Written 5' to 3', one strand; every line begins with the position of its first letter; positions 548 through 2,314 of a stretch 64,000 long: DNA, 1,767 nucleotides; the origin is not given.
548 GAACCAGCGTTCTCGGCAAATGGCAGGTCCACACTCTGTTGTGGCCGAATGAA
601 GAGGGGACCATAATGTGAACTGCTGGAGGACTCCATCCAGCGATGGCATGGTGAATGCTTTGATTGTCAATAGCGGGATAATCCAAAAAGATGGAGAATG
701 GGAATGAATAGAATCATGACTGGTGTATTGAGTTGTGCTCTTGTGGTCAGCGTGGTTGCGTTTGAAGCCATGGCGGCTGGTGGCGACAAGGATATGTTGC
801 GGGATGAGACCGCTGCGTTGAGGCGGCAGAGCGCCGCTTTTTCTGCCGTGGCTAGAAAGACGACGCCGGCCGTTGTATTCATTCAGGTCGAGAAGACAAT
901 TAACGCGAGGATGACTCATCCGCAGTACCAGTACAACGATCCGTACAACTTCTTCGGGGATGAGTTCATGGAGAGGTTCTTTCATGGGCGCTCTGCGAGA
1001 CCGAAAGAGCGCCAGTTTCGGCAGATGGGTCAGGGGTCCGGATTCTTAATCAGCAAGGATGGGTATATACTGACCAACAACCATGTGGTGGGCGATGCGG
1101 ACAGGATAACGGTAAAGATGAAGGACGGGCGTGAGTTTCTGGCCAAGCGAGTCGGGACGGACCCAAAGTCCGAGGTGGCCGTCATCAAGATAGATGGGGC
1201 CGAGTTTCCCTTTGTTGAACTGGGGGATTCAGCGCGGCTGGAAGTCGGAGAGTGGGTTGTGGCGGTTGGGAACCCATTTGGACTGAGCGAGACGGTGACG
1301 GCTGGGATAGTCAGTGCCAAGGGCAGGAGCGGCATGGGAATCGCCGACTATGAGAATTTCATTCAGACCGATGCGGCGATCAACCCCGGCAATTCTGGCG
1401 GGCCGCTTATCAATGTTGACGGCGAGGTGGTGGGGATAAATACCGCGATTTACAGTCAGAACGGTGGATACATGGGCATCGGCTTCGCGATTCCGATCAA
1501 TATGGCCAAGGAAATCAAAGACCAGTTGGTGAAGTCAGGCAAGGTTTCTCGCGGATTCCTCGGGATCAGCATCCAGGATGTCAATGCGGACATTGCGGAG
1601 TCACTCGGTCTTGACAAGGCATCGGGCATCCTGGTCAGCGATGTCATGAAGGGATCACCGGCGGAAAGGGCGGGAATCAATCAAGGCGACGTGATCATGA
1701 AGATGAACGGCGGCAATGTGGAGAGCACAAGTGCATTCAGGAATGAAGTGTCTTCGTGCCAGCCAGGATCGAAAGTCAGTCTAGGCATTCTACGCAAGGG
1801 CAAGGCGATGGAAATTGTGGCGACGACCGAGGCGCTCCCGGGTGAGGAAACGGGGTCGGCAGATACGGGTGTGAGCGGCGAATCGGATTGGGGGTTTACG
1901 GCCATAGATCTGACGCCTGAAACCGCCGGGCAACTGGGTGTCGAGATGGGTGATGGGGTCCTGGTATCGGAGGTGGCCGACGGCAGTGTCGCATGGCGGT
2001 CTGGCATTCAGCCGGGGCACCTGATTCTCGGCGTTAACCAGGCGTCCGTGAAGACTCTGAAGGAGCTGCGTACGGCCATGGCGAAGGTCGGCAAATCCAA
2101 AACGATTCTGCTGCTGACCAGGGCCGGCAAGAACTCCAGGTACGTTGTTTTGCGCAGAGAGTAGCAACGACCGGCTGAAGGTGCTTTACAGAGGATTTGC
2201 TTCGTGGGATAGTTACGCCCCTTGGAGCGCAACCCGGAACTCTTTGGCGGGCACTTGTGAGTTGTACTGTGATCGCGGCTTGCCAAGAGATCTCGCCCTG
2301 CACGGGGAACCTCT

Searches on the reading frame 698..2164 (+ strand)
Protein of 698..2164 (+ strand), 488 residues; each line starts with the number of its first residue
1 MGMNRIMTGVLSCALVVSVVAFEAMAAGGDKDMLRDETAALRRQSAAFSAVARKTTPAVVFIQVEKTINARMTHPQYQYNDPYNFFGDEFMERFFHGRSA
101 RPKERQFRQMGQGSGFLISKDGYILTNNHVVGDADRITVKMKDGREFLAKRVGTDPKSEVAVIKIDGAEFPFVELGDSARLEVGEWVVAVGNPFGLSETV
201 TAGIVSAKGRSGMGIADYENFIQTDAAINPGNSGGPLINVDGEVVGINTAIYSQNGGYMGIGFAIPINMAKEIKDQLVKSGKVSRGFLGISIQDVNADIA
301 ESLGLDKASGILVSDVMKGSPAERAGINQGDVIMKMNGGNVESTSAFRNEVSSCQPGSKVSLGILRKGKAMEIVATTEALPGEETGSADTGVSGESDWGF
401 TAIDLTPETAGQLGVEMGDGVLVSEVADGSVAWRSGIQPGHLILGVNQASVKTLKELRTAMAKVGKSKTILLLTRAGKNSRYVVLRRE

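Call 44: search_protein_families(library=pfam, proteins=[window:698-2164:+], max_evalue=0.00001)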
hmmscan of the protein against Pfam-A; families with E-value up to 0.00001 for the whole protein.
window:698-2164:+ (488 aa): 5 families
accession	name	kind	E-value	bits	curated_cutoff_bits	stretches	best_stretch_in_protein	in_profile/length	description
PF13365.12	Trypsin_2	-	1.7e-37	129.8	27.6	1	113-247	1-144/144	Trypsin-like peptidase domain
PF00595.29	PDZ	-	6.6e-24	84.5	23.2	2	282-364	6-80/81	PDZ domain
PF13180.12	PDZ_2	-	5.3e-22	78.3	27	1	286-372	1-75/80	PDZ domain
PF00089.32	Trypsin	-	9.4e-21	75.1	20.6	1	109-271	19-217/220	Trypsin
PF17820.7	PDZ_6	-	4.7e-20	71.5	27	2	423-472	2-51/54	PDZ domain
